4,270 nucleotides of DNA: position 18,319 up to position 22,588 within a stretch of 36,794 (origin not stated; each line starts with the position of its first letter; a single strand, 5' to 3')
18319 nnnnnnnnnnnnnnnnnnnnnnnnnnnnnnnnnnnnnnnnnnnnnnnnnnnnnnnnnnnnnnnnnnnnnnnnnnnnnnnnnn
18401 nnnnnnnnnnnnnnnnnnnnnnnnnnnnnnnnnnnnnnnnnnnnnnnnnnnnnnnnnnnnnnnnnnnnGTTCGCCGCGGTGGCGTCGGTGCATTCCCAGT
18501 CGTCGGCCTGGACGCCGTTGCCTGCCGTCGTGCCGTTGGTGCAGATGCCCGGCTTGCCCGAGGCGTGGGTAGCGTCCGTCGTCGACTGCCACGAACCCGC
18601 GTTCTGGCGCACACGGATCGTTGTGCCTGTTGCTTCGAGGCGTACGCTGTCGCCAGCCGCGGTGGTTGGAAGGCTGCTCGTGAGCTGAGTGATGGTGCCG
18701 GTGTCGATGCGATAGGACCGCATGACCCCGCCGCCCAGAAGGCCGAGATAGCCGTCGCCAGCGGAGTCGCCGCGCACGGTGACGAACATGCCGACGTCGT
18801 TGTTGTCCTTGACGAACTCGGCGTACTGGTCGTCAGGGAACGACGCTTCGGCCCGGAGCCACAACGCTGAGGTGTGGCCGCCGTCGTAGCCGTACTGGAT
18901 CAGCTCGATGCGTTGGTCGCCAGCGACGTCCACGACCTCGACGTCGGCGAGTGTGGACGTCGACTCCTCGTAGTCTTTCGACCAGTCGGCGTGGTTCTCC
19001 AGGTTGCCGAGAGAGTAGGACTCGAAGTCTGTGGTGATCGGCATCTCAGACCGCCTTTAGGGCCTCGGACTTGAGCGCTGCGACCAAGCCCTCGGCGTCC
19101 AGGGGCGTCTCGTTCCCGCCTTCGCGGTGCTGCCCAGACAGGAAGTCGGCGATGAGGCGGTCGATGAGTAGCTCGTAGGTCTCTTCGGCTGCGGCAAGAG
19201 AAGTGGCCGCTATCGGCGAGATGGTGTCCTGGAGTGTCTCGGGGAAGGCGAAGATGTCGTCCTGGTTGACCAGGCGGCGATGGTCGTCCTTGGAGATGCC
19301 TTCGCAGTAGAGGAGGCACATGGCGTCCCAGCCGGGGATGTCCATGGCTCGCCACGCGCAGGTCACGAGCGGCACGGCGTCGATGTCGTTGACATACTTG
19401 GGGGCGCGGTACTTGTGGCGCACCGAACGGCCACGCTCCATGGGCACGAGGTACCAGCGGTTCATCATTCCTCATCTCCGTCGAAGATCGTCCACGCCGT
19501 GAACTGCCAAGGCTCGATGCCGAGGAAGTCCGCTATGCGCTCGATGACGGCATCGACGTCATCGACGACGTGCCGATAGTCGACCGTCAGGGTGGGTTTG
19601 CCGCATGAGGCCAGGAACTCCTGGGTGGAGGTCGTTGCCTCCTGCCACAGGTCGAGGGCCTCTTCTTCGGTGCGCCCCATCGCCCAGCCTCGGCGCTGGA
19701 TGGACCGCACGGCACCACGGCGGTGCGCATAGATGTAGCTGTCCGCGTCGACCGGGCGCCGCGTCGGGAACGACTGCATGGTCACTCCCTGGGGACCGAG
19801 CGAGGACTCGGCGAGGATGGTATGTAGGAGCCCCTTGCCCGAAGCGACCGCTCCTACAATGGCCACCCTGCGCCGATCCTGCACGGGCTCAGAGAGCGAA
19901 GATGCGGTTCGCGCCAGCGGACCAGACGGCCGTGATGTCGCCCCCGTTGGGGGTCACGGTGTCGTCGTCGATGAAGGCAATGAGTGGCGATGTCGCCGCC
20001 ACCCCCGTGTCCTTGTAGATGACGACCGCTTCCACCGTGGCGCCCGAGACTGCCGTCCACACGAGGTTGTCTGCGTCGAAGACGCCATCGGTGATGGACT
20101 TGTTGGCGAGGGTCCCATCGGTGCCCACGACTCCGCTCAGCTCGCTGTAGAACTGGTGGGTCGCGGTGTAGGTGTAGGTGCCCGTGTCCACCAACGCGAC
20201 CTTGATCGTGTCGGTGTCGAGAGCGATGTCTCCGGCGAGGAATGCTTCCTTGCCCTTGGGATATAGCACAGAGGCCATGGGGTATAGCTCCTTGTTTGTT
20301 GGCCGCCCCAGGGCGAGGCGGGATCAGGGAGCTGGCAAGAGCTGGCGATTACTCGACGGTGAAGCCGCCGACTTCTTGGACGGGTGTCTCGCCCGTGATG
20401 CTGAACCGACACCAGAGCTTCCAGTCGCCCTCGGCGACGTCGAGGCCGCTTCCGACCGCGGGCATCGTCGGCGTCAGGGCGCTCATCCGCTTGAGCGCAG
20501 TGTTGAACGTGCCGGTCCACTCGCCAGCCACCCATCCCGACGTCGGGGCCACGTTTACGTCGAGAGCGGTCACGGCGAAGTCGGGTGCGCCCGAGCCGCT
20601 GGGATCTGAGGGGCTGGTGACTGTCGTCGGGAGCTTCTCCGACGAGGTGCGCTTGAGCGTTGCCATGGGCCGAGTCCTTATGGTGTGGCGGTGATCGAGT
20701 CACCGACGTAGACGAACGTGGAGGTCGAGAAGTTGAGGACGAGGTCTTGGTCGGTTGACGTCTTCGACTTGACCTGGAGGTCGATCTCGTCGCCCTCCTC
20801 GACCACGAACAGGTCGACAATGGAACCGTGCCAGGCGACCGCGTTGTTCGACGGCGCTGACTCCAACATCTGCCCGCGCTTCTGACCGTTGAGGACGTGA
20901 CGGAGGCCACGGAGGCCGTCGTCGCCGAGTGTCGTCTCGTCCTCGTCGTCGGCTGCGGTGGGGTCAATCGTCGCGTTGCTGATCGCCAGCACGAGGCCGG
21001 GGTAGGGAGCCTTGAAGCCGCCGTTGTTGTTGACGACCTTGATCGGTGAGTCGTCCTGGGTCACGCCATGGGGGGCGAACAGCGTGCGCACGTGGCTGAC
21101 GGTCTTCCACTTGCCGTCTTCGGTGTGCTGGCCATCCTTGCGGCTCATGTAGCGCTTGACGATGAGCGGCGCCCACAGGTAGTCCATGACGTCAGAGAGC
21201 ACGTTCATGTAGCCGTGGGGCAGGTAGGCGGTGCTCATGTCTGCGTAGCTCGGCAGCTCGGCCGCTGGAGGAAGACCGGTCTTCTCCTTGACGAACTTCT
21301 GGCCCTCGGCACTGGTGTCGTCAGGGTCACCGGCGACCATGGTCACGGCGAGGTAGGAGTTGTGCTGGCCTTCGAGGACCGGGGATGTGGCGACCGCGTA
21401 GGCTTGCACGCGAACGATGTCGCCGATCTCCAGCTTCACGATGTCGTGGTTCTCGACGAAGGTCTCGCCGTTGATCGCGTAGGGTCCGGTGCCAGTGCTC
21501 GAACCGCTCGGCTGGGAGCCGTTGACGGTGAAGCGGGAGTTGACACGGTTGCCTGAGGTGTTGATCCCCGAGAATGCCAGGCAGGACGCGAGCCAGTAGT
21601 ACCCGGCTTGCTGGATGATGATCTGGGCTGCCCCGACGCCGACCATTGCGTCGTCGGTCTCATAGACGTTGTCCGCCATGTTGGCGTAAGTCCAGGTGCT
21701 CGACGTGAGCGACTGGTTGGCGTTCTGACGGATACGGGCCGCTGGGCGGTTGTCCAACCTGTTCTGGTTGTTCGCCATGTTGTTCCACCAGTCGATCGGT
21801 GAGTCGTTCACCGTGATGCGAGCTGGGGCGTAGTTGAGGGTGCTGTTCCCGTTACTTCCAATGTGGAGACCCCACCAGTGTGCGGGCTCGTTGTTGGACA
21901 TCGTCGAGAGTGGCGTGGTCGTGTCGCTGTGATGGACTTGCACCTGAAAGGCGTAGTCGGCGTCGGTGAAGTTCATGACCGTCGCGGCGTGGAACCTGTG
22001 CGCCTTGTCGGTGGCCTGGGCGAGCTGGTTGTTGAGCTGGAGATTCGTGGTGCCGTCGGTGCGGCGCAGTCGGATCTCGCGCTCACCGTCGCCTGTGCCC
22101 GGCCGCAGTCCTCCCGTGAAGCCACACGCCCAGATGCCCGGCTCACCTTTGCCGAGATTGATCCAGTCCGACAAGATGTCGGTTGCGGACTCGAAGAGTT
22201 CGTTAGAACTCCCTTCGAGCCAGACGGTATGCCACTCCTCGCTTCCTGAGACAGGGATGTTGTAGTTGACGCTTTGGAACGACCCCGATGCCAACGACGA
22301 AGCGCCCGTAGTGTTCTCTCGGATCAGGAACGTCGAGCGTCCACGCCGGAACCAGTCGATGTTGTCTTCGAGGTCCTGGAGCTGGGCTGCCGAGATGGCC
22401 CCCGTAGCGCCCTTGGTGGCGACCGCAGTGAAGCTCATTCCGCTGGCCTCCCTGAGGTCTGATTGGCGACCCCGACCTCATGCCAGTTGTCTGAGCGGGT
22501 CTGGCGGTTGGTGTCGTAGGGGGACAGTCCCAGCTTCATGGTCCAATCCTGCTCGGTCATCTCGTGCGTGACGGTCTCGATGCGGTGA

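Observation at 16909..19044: Fibre protein built as a tandem duplication of [beta-sandwich-like domain + array of 22-23-aa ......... repeats]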

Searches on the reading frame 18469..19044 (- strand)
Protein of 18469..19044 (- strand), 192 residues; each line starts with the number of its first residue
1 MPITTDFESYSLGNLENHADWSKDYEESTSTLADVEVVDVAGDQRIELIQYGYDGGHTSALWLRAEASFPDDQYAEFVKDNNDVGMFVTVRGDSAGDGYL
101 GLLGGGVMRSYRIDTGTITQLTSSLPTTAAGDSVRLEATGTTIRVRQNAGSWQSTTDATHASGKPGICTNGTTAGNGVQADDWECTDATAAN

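Call 24: search_protein_families(library=pfam, proteins=[window:18469-19044:-], max_evalue=10)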
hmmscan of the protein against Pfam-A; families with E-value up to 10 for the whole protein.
seq(192 aa): 1 family
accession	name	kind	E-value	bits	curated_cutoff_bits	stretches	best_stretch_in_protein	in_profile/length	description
PF11515.14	Cul7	-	0.1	13.4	25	1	71-90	7-26/78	Mouse development and cellular proliferation protein Cullin-7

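Call 33: search_solved_structures(query=A1, max_evalue=10, show_alignments=2)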
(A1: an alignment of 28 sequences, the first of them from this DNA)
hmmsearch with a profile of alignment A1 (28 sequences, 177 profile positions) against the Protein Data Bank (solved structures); distinct sequences matched with E-value up to 10: 3.
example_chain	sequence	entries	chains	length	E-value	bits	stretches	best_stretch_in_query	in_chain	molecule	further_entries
4b1l_A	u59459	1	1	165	7.1e-09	39.2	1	18-162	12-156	LEVANASE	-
4azz_A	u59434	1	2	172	7.2e-09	39.2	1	18-162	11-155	LEVANASE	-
4b1m_A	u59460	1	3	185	8.1e-09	39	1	18-162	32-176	LEVANASE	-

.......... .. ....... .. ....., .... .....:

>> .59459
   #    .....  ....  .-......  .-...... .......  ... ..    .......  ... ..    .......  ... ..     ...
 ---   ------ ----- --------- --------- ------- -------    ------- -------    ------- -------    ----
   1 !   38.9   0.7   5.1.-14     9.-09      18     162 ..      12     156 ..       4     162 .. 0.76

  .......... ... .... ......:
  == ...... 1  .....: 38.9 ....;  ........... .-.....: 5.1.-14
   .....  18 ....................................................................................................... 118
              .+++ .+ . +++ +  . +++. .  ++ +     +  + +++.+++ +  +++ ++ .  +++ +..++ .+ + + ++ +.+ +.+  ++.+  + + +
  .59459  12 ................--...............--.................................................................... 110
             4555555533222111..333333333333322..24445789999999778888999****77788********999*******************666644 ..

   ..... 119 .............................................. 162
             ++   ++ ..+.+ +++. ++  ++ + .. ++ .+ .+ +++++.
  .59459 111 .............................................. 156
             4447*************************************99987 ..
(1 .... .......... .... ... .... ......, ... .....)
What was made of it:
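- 18466..19044 (-): D1, aa 1-193: concanavalin-A-like beta-sandwich and a distant CBM66 relative. It keeps the family's near-invariant W21, R91, Y99, G116, G140, D157, G163 and G166. A1 profile versus PDB hits BsCBM66 at 7e-9 (call 33).
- On CBM66 / concanavalin-A-like lectin superfamily: A1 profile versus BsCBM66: E=7e-9, 39 bits (call 33).
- Closest known: CBM66, the carbohydrate-binding module of Bacillus subtilis levanase SacC. Same: The D-family profile matches it at 7e-9 over about 145 residues, with conserved R, Y, D and G..G columns (call 33).
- The profile matches BsCBM66 (4B1L/4AZZ/4B1M) at 7e-9, with the R, Y, D and G..G columns aligned (call 33).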

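Call 41: predict_structure(alignment_id=A1)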
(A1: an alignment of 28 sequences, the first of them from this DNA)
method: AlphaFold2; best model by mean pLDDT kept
length: 192 residues; sequences in the alignment: 28
mean_pLDDT: 89.3   pTM: 0.87
mean pLDDT of the five models: 89.3, 89.0, 88.3, 87.8, 87.0
residues with pLDDT >= 90: 131; 70-90: 45; 50-70: 13; < 50: 3
segments of 3 or more residues with pLDDT < 50: none
pLDDT, mean of each block of 10 residues (from residue 1): 94 96 89 90 92 68 92 95 88 97 85 95 85 95 94 95 94 75 86 46
secondary structure, 60 per line:
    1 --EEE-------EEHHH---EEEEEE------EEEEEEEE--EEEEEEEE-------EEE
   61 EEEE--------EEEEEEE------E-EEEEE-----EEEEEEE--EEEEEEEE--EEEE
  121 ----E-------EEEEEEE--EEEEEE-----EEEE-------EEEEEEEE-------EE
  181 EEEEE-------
elements in order: E3-5 E21-26 E33-40 E43-50 E58-64 E73-79 E88-92 E98-104 E107-114 E117-120 E133-139 E142-147 E153-156 E164-171 E179-185
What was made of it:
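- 18466..19044 (-): AF2 pLDDT 89.3, pTM 0.87 (call 41).
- On CBM66 / concanavalin-A-like lectin superfamily: AF2 pLDDT 89.3, all-beta with 15 strands (call 41).
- AF2 of D1: pLDDT 89.3 (call 41).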

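Call 46: fold_search(model_id=the predicted structure, library=pdb)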
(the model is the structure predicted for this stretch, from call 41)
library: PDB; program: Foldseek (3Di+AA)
matches with E <= 10: 1724; with E <= 0.001: 57
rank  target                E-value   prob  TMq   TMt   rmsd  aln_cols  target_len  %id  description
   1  8zdo_a                2.2e-05  1.00  0.64  0.43   4.6       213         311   14  Cryo-EM structure of Mycobacteriophage Douge baseplate (gp13, gp17, gp23, gp16, gp18 and gp20) (released 2025-06-25)
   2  8zdp_v                4.0e-05  1.00  0.66  0.19   4.0       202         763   16  Cryo-EM structure of Mycobacteriophage Douge Central fiber (gp20) (released 2025-06-25)
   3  8zdq_v                4.0e-05  1.00  0.66  0.17   4.0       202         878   16  Cryo-EM structure of Mycobacteriophage Douge complete baseplate (gp13, gp17, gp23, gp16, gp18 and gp20) (released 2025-06-25)
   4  5nxb_A                4.0e-05  1.00  0.59  0.21   5.5       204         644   11  Mouse galactocerebrosidase in complex with saposin A (released 2017-05-24)
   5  4b1m_B                7.4e-05  1.00  0.53  0.61   6.2       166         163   15  CARBOHYDRATE BINDING MODULE CBM66 FROM BACILLUS SUBTILIS (released 2012-12-12)
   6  3zr5_A                7.7e-05  1.00  0.60  0.22   5.4       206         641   11  STRUCTURE OF GALACTOCEREBROSIDASE FROM MOUSE (released 2011-09-28)
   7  5hca_A                7.7e-05  1.00  0.56  0.43   8.0       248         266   12  Globular Domain of the Entamoeba histolytica calreticulin in complex with glucose (released 2016-08-31)
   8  4b1m_A                8.1e-05  1.00  0.53  0.60   6.2       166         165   14  CARBOHYDRATE BINDING MODULE CBM66 FROM BACILLUS SUBTILIS (released 2012-12-12)
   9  4azz_A                9.0e-05  1.00  0.55  0.62   6.1       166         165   14  Carbohydrate binding module CBM66 from Bacillus subtilis (released 2012-07-25)
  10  4jqt_A                1.0e-04  1.00  0.47  0.25   7.2       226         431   15  Crystal structure of a putative glycosyl hydrolase (BT3469) from Bacteroides thetaiotaomicron VPI-5482 at 2.49 A resol (released 2013-04-17)
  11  9qco_A                1.2e-04  1.00  0.48  0.12   6.0       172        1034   10  NTNH-HA70 complex from Clostridium botulinum Serotype B1 (released 2025-09-10)
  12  4b1l                  1.3e-04  1.00  0.54  0.62   6.1       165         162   14  CARBOHYDRATE BINDING MODULE CBM66 FROM BACILLUS SUBTILIS (released 2012-12-12)
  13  8axs_A                1.3e-04  1.00  0.55  0.21   8.1       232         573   11  Sialidases and Fucosidases of Akkermansia muciniphila are key for rapid growth on colonic mucin and nutrient sharing a (released 2023-03-01)
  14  4b1m_C                1.4e-04  1.00  0.55  0.64   6.0       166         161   15  CARBOHYDRATE BINDING MODULE CBM66 FROM BACILLUS SUBTILIS (released 2012-12-12)
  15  4ccc_A                1.4e-04  1.00  0.62  0.22   5.1       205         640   12  STRUCTURE OF MOUSE GALACTOCEREBROSIDASE WITH 4NBDG: ENZYME-SUBSTRATE COMPLEX (released 2013-12-11)
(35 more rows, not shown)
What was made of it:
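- On CBM66 / concanavalin-A-like lectin superfamily: Foldseek hits to CBM66, legume-lectin-like domains, calreticulin and the galactocerebrosidase lectin domain (call 46).
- Closest known: CBM66, the carbohydrate-binding module of Bacillus subtilis levanase SacC. Same: Foldseek probability 1.0, TMt 0.60-0.64 (call 46).
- Then CBM66, the galactocerebrosidase lectin domain and calreticulin (call 46). D-type folds are found in baseplate proteins (call 46).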

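Call 48: fold_search(model_id=the predicted structure, library=viral)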
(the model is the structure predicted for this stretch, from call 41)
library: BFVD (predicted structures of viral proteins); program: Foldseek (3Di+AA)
matches with E <= 10: 1250; with E <= 0.001: 153
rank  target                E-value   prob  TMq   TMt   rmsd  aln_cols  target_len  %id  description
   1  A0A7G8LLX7            4.1e-08  1.00  0.75  0.20   3.8       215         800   12  Minor tail protein [Mycobacterium phage Ellie]
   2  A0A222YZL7            1.0e-07  1.00  0.75  0.26   3.4       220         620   14  Minor tail protein [Mycobacterium phage MyraDee]
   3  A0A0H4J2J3            1.2e-07  1.00  0.69  0.30   3.4       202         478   18  Uncharacterized protein [Stenotrophomonas phage IME-SM1]
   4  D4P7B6                1.5e-07  1.00  0.57  0.22   8.7       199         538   14  Tail fiber protein [Rhodococcus phage ReqiPepy6]
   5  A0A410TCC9            1.8e-07  1.00  0.74  0.67   3.8       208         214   15  Uncharacterized protein [Gordonia phage Duffington]
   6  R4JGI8                2.4e-07  1.00  0.71  0.26   4.6       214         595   11  (no name in the UniProt tables at hand)
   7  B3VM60                3.0e-07  1.00  0.75  0.27   4.1       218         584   13  Minor tail protein [Mycobacterium phage Predator]
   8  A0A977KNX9            4.1e-07  1.00  0.57  0.13   9.2       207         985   14  (no name in the UniProt tables at hand)
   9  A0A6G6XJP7            9.1e-07  1.00  0.70  0.28   4.5       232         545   14  DUF7257 domain-containing protein [Gordonia phage Skog]
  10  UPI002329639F         9.6e-07  1.00  0.75  0.70   2.7       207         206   12  (no name look-up for this kind of identifier)
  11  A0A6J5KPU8            9.6e-07  1.00  0.65  0.30   7.6       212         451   21  Uncharacterized protein [uncultured Caudovirales phage]
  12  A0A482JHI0            1.1e-06  1.00  0.66  0.61   5.1       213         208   17  Uncharacterized protein [Mycobacterium phage Refuge]
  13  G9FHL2                1.7e-06  1.00  0.68  0.18   4.0       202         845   14  Putative tail protein [Rhodococcus phage RGL3]
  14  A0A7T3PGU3            1.9e-06  1.00  0.58  0.36   6.0       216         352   13  Virion structural protein [Achromobacter phage vB_AchrS_AchV4]
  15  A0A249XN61            2.5e-06  1.00  0.72  0.28   3.3       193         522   19  Minor tail protein [Arthrobacter phage GurgleFerb]
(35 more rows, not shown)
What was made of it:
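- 18466..19044 (-): Foldseek results in calls 46 and 48.
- Best viral folds are actinophage minor tail proteins, TM about 0.75 (call 48).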

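Call 53: search_dna_similar(query=window:18469-19044:-, collection=phages, mode=protein, max_rows=30, max_evalue=0.01)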
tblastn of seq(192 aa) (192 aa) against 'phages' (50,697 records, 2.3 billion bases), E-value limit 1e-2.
No match.

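Call 62: find_related_loci(query=A3, collection=viral_contigs, flank=8000)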
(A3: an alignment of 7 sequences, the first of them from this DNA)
Query A3 (192 aa) in viral_contigs; peptide patterns used: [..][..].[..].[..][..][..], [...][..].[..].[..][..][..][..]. (x = any residue, [..] = any of these).
66 stretches matched a pattern; 2 encode a relative of the query (tblastn E <= 1e-3); 2 distinct loci.
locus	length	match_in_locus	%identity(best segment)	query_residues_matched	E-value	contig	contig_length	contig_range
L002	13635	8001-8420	34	57-184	8e-11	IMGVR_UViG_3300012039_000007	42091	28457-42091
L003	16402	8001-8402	34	64-191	5e-15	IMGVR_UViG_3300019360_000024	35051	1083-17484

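Call 72: search_protein_families(library=pfam, alignment_id=A1, max_evalue=0.01)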
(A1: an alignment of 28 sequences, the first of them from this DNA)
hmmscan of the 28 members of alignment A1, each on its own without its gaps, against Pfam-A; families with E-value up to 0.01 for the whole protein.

A. member 1, seq(192 aa): 0 families

B. families by the number of members that match (of 28 scanned): 0 families
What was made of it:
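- On CBM66 / concanavalin-A-like lectin superfamily: None for any of the 28 family members at E<=0.01 (call 72).
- Closest known: CBM66, the carbohydrate-binding module of Bacillus subtilis levanase SacC. Different: No member of the D family reaches any Pfam model (calls 24, 72).
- No Pfam model, including the CBM66/DUF1080 one, is matched by D1, D2 or any of the 28 family members (calls 24, 72).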

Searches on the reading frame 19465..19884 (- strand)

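Call 15: search_protein_families(library=pfam, proteins=[window:19465-19884:-], max_evalue=0.01)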
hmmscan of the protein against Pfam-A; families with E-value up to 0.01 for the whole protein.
window:19465-19884:- (139 aa): 1 family
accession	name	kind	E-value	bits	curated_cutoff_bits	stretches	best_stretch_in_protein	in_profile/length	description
PF13469.12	Sulfotransfer_3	-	1.7e-06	28.9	27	1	51-126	128-214/216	Sulfotransferase family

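Call 17: search_protein_families(library=phrogs, proteins=[window:19465-19884:-], max_evalue=0.001)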
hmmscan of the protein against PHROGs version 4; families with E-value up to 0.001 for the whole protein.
window:19465-19884:- (139 aa): 0 families

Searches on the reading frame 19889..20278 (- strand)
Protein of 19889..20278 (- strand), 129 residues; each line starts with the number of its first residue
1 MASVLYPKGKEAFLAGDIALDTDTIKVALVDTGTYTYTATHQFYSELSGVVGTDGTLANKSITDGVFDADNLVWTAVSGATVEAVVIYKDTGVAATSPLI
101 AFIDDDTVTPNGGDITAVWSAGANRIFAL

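Call 15: search_protein_families(library=pfam, proteins=[window:19889-20278:-], max_evalue=0.01)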
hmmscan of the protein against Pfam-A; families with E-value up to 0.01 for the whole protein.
window:19889-20278:- (129 aa): 1 family
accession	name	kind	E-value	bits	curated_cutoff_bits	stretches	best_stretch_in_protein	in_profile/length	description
PF10647.15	Gmad1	-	0.0063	16.8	20.5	1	17-95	27-100/251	Lipoprotein LpqB beta-propeller domain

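Call 17: search_protein_families(library=phrogs, proteins=[window:19889-20278:-], max_evalue=0.001)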
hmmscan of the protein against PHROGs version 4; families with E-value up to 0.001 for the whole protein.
window:19889-20278:- (129 aa): 2 families
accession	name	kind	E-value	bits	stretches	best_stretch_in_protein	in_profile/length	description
phrog_644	-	unknown function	1.5e-37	130.1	1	1-129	4-144/174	-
phrog_26662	-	unknown function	2.7e-06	28.4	1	15-121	40-142/151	-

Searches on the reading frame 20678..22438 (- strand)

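Call 15: search_protein_families(library=pfam, proteins=[window:20678-22438:-], max_evalue=0.01)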
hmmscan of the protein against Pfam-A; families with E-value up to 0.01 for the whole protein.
window:20678-22438:- (586 aa): 1 family
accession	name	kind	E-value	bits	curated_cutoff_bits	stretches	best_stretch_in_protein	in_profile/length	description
PF18573.7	BclA_C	-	0.00069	19.9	38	1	263-366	30-125/128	BclA C-terminal domain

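Call 17: search_protein_families(library=phrogs, proteins=[window:20678-22438:-], max_evalue=0.001)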
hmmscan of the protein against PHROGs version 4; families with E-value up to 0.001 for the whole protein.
window:20678-22438:- (586 aa): 0 families
